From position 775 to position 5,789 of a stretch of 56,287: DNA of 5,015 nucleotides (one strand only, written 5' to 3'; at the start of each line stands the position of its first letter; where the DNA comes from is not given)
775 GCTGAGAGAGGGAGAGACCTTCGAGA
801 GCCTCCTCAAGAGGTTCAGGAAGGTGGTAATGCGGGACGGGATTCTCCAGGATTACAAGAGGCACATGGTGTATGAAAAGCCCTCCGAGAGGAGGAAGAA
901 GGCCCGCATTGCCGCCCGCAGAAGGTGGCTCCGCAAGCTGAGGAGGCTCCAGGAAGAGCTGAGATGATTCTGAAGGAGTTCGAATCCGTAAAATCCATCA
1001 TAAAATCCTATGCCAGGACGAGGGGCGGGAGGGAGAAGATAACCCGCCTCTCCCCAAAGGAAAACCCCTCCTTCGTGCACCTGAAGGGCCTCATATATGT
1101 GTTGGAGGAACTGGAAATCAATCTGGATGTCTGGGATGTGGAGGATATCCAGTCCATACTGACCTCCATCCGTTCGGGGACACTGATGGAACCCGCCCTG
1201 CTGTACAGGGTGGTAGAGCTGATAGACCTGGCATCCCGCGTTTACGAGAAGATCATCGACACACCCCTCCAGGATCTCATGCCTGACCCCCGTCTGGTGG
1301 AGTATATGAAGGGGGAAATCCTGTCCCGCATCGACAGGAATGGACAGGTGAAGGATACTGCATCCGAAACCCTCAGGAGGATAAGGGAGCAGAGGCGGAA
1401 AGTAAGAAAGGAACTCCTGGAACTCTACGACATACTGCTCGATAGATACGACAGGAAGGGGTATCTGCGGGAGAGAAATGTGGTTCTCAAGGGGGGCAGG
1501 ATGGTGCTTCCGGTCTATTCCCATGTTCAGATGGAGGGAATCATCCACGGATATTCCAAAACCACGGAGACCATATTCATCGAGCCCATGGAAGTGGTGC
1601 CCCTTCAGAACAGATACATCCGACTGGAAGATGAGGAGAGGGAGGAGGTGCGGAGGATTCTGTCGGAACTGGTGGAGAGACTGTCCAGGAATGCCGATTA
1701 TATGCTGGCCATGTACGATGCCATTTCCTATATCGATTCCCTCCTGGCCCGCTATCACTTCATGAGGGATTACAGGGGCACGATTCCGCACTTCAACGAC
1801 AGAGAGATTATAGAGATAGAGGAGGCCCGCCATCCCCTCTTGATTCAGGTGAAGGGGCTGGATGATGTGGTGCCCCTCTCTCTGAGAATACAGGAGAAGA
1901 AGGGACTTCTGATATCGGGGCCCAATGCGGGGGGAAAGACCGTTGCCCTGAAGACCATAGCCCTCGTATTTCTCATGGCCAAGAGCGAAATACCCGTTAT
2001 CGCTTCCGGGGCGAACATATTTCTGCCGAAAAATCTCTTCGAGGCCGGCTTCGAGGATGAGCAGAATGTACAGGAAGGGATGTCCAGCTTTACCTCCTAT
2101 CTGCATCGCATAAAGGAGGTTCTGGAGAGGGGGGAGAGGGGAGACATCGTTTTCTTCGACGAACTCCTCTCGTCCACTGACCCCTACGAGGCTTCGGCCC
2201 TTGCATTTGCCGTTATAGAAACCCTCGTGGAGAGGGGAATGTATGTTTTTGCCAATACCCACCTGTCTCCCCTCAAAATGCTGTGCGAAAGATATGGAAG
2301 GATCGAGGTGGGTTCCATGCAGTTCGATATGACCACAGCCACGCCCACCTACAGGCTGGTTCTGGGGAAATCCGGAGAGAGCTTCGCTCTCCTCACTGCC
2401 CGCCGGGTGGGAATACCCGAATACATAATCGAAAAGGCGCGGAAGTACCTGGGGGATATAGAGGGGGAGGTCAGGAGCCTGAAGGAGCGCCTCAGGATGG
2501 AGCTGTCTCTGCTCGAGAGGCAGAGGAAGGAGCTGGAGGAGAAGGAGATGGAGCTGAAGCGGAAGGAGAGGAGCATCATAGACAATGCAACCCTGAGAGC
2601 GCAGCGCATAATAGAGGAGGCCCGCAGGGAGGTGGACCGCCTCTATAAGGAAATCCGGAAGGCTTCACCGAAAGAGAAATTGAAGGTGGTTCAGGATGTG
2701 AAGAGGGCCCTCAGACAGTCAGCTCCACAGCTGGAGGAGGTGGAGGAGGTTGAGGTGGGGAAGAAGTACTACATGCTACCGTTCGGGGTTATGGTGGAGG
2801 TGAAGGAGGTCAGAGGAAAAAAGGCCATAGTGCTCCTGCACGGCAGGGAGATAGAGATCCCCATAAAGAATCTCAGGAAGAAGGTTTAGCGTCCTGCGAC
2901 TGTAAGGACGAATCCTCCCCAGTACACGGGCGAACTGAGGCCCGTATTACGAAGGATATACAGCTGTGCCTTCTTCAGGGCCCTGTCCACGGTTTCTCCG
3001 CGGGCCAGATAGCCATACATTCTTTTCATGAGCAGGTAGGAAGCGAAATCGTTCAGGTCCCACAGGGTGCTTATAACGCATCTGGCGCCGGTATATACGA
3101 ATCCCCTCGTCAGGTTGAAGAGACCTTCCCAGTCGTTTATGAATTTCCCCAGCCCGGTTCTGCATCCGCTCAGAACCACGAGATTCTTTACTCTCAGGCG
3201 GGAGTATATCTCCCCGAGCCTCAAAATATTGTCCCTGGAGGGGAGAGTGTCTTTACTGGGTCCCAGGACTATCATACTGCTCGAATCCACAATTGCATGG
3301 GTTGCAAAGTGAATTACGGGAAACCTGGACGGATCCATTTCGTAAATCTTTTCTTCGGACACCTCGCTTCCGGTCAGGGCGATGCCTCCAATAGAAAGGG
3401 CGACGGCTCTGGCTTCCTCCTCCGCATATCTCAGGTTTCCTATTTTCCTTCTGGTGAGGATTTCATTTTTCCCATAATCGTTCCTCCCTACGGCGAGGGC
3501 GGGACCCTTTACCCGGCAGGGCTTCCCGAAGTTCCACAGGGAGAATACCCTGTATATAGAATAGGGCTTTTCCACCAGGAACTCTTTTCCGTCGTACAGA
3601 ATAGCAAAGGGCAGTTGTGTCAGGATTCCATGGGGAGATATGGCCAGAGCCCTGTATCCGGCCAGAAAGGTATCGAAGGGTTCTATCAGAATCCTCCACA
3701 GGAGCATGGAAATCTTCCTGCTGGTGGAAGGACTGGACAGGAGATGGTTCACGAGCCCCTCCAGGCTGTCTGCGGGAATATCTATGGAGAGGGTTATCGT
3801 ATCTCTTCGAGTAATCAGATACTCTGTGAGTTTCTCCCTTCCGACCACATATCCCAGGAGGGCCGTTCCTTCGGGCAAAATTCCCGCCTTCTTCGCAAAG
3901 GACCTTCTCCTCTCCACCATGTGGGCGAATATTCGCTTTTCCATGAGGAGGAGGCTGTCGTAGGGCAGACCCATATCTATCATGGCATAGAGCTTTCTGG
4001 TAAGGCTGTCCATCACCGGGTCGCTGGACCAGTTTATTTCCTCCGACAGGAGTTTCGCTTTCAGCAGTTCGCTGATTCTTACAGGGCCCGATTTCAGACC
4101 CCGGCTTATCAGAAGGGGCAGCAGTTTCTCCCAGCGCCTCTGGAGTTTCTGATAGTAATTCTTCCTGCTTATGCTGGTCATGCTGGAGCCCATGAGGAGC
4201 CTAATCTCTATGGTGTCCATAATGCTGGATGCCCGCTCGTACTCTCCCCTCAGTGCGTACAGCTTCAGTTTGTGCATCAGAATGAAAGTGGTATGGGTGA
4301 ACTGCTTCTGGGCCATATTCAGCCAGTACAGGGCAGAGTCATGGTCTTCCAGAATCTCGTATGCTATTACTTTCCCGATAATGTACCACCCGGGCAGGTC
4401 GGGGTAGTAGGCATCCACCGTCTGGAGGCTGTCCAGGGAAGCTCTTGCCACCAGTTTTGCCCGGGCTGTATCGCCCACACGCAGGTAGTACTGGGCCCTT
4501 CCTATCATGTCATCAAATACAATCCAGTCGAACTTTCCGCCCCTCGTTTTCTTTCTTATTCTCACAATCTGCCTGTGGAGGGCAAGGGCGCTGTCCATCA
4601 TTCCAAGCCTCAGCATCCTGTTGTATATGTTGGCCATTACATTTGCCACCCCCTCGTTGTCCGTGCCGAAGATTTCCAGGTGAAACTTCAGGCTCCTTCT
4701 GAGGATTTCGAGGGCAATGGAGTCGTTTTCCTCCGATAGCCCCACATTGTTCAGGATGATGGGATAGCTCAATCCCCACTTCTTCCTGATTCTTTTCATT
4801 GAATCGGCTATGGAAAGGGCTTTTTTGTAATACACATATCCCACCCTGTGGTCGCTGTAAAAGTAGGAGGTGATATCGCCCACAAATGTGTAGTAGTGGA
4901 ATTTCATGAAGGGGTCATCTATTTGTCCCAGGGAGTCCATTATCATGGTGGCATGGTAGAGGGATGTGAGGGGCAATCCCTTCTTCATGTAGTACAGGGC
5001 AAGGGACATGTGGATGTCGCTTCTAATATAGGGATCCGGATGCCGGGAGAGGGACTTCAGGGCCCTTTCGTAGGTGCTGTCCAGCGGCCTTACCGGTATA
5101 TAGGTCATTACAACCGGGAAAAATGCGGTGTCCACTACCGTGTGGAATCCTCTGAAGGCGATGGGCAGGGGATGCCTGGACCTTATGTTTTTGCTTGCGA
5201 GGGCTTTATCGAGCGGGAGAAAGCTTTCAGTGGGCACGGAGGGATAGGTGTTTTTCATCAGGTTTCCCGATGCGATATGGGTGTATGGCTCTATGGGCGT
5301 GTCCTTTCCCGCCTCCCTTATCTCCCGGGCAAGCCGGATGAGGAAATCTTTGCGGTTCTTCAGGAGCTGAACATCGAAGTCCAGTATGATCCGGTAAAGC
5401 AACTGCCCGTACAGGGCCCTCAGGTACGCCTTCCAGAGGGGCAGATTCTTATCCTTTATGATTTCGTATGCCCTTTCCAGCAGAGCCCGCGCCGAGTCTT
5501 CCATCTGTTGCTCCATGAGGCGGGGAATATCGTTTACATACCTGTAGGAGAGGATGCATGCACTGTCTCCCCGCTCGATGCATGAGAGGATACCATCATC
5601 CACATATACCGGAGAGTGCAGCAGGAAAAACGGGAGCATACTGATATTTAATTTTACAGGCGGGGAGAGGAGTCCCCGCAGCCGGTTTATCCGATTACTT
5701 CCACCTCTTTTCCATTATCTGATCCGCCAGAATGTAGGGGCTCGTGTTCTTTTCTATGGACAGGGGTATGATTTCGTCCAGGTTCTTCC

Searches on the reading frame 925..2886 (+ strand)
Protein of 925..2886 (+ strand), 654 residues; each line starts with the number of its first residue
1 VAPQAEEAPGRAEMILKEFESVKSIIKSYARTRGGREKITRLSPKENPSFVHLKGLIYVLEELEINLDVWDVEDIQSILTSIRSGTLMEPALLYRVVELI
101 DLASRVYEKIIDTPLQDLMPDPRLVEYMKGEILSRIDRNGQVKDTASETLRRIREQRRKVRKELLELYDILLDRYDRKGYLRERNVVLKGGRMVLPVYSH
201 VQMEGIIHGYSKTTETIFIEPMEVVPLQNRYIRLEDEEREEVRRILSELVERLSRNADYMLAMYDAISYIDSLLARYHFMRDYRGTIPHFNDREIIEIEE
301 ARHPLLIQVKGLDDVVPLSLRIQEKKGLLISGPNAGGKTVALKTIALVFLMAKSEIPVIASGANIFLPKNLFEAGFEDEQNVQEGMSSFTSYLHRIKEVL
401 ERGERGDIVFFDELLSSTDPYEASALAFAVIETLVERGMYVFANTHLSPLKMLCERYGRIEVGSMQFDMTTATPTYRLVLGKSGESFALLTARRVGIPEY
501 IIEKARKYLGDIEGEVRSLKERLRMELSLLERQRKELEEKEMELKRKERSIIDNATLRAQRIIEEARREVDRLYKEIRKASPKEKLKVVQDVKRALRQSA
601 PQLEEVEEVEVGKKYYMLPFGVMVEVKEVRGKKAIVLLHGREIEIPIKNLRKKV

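Call 81: search_protein_families(library=pfam, proteins=[window:925-2886:+], max_evalue=0.0001)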
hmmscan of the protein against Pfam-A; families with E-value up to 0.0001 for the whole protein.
window:925-2886:+ (654 aa): 1 family
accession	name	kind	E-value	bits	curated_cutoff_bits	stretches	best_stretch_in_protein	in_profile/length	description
PF00488.27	MutS_V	-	2.9e-20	73.5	30.2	1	329-512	2-187/188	MutS domain V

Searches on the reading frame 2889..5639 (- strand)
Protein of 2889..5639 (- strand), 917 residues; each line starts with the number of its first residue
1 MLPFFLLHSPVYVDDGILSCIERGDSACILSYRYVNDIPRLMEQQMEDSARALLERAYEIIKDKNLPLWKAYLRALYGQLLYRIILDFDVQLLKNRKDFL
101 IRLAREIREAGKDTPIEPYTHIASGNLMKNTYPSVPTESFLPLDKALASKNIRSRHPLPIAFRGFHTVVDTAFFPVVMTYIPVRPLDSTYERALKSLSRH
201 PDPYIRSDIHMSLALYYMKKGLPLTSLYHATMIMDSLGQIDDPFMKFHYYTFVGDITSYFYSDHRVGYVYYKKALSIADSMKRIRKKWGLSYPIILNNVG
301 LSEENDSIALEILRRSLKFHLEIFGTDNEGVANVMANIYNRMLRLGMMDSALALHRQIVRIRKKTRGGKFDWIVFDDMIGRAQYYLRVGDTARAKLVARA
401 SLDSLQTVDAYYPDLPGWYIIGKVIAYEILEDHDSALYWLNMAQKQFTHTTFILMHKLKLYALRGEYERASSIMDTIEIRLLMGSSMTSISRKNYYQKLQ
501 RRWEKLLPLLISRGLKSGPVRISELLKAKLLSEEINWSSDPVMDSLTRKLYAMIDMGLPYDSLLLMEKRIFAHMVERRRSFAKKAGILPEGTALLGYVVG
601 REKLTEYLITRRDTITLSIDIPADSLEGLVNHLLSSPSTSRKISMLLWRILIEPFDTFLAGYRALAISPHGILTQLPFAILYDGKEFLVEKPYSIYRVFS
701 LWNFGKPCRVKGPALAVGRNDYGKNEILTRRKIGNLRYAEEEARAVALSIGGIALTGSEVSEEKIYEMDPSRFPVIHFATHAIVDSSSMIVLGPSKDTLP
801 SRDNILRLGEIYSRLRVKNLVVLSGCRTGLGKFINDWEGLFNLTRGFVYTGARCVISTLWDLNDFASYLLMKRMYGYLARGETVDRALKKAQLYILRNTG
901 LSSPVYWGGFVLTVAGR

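Call 81: search_protein_families(library=pfam, proteins=[window:2889-5639:-], max_evalue=0.0001)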
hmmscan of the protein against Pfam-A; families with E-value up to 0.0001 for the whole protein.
window:2889-5639:- (917 aa): 2 families
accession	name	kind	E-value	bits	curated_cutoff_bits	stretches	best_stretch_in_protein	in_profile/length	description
PF12770.12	CHAT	-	2.6e-49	168.6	24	1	645-912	5-286/289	CHAT domain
PF13424.12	TPR_12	-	3.2e-06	27.7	30.1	0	309-364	22-77/77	Tetratricopeptide repeat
